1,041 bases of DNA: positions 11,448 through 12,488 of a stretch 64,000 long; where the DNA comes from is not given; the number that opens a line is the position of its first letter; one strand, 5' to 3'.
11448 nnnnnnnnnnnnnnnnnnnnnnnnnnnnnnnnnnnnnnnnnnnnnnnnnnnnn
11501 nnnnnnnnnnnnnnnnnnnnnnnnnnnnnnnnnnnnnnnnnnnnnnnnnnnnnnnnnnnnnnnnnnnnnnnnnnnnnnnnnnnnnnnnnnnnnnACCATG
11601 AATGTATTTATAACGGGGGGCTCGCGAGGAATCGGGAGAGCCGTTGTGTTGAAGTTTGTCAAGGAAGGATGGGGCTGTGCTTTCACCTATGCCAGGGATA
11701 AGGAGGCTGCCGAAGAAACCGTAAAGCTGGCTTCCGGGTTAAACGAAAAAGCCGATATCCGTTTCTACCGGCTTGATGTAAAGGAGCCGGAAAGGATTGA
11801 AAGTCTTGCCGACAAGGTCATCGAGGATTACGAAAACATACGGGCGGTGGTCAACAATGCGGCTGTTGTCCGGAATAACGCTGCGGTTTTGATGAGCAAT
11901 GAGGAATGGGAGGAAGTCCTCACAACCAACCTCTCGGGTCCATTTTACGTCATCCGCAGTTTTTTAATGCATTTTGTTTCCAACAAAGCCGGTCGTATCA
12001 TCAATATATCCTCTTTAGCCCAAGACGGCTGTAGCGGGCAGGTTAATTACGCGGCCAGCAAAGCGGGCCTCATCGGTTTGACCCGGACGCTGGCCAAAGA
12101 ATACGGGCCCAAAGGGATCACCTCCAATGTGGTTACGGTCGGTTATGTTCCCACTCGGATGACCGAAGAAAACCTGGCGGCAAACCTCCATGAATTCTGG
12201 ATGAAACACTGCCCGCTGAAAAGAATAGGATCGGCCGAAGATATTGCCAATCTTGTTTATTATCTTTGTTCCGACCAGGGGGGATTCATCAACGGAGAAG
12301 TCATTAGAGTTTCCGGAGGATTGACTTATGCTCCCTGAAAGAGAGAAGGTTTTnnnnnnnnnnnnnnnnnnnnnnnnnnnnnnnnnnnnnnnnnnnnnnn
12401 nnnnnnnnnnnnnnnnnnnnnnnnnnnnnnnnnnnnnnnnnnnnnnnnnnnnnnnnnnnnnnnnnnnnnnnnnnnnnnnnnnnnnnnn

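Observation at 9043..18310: Free-standing HMGS beta-branching cassette embedded in a sphingolipid-like (Spt + ACP + reductase + GNAT) lipid operon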

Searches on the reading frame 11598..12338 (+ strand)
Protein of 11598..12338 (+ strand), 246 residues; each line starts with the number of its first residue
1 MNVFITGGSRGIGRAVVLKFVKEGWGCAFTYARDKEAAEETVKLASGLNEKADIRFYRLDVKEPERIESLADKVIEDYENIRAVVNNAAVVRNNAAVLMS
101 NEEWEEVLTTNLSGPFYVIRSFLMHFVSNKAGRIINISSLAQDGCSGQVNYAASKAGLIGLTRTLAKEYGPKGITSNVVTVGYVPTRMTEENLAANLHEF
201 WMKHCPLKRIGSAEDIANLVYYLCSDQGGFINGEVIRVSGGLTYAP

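Call 3: search_protein_families(library=pfam, proteins=[window:11598-12338:+])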
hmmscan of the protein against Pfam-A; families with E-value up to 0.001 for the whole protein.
window:11598-12338:+ (246 aa): 4 families
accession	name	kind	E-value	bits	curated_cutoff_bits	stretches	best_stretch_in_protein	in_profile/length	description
PF13561.12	adh_short_C2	-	7.4e-57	193.1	27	1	10-243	6-236/236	Enoyl-(Acyl carrier protein) reductase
PF00106.31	adh_short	-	2.5e-48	164.6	26.6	1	3-192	3-190/195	short chain dehydrogenase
PF08659.16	KR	-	5.8e-16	59.4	22.6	1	3-163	3-161/180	KR domain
PF01370.27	Epimerase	-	1.2e-05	25.3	20.9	1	3-170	1-161/240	NAD dependent epimerase/dehydratase family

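Call 6: search_protein_families(library=ncbifam, proteins=[window:11598-12338:+], max_evalue=0.00001)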
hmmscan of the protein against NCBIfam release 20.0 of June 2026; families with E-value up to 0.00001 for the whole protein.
window:11598-12338:+ (246 aa): 223 families (the best 25 are shown)
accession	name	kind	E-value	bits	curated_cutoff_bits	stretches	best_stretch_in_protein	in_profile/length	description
TIGR01830.1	3oxo_ACP_reduc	equivalog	1.3e-69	234.6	297.75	1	3-242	1-238/239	3-oxoacyl-[acyl-carrier-protein] reductase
NF009466.0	PRK12826.1-2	subfamily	7.9e-63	212.2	222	1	2-243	5-245/248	3-oxoacyl-ACP reductase FabG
NF004197.0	PRK05653.1-1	equivalog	4.9e-62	209.8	332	1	3-244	10-248/249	3-oxoacyl-ACP reductase FabG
NF009464.0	PRK12824.1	subfamily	9.6e-60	202.3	269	1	4-242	6-242/245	3-oxoacyl-ACP reductase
NF004198.0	PRK05653.1-3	equivalog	7.3e-59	199.2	296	1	2-242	9-246/248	3-oxoacyl-ACP reductase FabG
NF053542.1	FlxB_rubin_SDR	equivalog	1.1e-58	198.8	340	1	3-242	3-239/239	flexirubin biosynthesis SDR family reductase FlxB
TIGR01829.1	AcAcCoA_reduct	subfamily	1e-56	192.3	302.1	1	4-243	4-241/242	acetoacetyl-CoA reductase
NF004200.0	PRK05653.1-5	equivalog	9.7e-56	189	273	1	2-242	4-241/242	3-oxoacyl-ACP reductase FabG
NF004199.0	PRK05653.1-4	equivalog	2.8e-52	177.8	301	1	2-243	7-246/247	3-oxoacyl-ACP reductase FabG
NF047420.2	EF_P_mod_YmfI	equivalog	5.8e-50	170.2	238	1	3-242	2-235/236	elongation factor P 5-aminopentanone reductase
NF005559.1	PRK07231.1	subfamily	2.3e-49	168.1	215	1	3-243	7-248/249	glucose 1-dehydrogenase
TIGR01831.1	fabG_rel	equivalog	5.7e-49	166.6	338.85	1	3-242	1-238/239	3-ketoacyl-ACP reductase FabG2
NF040605.2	mycolic_FabG1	exception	1.6e-47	162.3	420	1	2-243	3-230/233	3-oxoacyl-ACP reductase FabG1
NF006070.0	PRK08213.1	subfamily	9.8e-46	156.4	279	1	4-243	16-257/259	gluconate 5-dehydrogenase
NF004818.0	PRK06172.1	equivalog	2.2e-44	151.7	336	1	4-243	11-251/253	SDR family oxidoreductase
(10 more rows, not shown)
